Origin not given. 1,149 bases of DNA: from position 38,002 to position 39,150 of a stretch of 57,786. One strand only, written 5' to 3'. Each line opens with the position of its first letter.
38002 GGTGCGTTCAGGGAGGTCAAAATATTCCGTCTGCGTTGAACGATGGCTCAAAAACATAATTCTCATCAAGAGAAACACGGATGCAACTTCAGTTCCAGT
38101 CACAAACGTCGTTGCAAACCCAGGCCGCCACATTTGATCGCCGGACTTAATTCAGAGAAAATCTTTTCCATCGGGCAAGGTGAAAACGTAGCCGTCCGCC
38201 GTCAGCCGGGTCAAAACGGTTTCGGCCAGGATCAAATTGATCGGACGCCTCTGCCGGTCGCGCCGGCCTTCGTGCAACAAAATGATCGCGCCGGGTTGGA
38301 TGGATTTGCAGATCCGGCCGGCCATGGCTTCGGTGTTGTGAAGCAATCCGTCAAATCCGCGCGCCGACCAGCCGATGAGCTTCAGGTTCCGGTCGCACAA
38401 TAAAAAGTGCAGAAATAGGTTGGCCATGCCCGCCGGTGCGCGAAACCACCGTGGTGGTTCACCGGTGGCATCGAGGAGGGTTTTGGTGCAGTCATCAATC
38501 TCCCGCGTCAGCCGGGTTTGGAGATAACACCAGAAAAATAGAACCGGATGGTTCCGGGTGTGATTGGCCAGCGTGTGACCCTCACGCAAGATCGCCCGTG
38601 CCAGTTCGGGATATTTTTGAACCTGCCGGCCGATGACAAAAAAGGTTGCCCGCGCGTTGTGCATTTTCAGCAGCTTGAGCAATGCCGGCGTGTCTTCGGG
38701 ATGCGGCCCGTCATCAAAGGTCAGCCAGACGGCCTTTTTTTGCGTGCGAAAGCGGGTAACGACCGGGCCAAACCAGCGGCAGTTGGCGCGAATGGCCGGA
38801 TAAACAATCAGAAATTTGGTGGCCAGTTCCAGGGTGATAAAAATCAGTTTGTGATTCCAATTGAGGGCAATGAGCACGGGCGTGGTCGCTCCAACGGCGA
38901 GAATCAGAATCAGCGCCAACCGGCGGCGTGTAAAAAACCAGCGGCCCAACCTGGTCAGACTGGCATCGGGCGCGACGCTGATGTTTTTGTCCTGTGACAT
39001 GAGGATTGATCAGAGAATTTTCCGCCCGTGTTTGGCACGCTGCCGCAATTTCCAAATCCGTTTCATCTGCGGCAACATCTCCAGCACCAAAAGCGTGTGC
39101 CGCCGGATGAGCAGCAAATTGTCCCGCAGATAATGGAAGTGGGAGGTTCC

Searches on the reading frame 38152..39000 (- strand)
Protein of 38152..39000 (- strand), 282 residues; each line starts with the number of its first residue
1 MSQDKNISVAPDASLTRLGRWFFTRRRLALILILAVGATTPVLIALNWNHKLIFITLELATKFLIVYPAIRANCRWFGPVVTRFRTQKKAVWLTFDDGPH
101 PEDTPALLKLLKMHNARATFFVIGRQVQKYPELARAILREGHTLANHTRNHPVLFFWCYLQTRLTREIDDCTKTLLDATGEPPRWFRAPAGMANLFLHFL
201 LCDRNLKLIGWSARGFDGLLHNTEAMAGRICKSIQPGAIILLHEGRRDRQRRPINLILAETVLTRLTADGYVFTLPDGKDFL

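Call 5: search_protein_families(library=pfam, proteins=[window:38152-39000:-], max_evalue=0.01)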
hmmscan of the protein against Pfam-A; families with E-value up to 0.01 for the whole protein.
window:38152-39000:- (282 aa): 1 family
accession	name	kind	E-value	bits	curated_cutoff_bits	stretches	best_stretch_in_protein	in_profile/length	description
PF01522.26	Polysacc_deac_1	-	1.3e-31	109.6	23.1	1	86-194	4-109/124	Polysaccharide deacetylase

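Call 6: search_protein_families(library=ncbifam, proteins=[window:38152-39000:-], max_evalue=0.01)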
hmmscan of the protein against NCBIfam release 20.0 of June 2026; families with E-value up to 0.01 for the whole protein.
window:38152-39000:- (282 aa): 8 families
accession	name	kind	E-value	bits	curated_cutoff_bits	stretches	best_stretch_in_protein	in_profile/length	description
TIGR04243.1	nodulat_NodB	equivalog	9.1e-32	110.2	240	1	89-248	2-160/197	chitooligosaccharide deacetylase NodB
TIGR02764.1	spore_ybaN_pdaB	equivalog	1.2e-28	100.2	237.4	1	86-273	3-184/191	polysaccharide deacetylase family sporulation protein PdaB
TIGR02884.1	spore_pdaA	equivalog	1.4e-23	83.7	298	1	86-273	34-217/224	delta-lactam-biosynthetic de-N-acetylase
NF045821.1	PgAcgDacpgdA1_Bac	equivalog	1.4e-23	83.2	400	1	88-250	87-247/282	peptidoglycan-N-acetylglucosamine deacetylase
TIGR02873.1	spore_ylxY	hypoth_equivalog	4e-21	75.4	391.5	1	85-245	81-239/268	probable sporulation protein, polysaccharide deacetylase family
NF045820.1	PgAcgDacpgdA_Strep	equivalog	1.5e-19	70.2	800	1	86-273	265-441/463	peptidoglycan-N-acetylglucosamine deacetylase PgdA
NF045822.1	PgAcgDacpgdA2_Bac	equivalog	9.5e-15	54.6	400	1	85-192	65-170/274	peptidoglycan-N-acetylglucosamine deacetylase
TIGR03006.1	pepcterm_polyde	equivalog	1.5e-10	40.7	276.2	1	103-190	35-120/272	XrtA system polysaccharide deacetylase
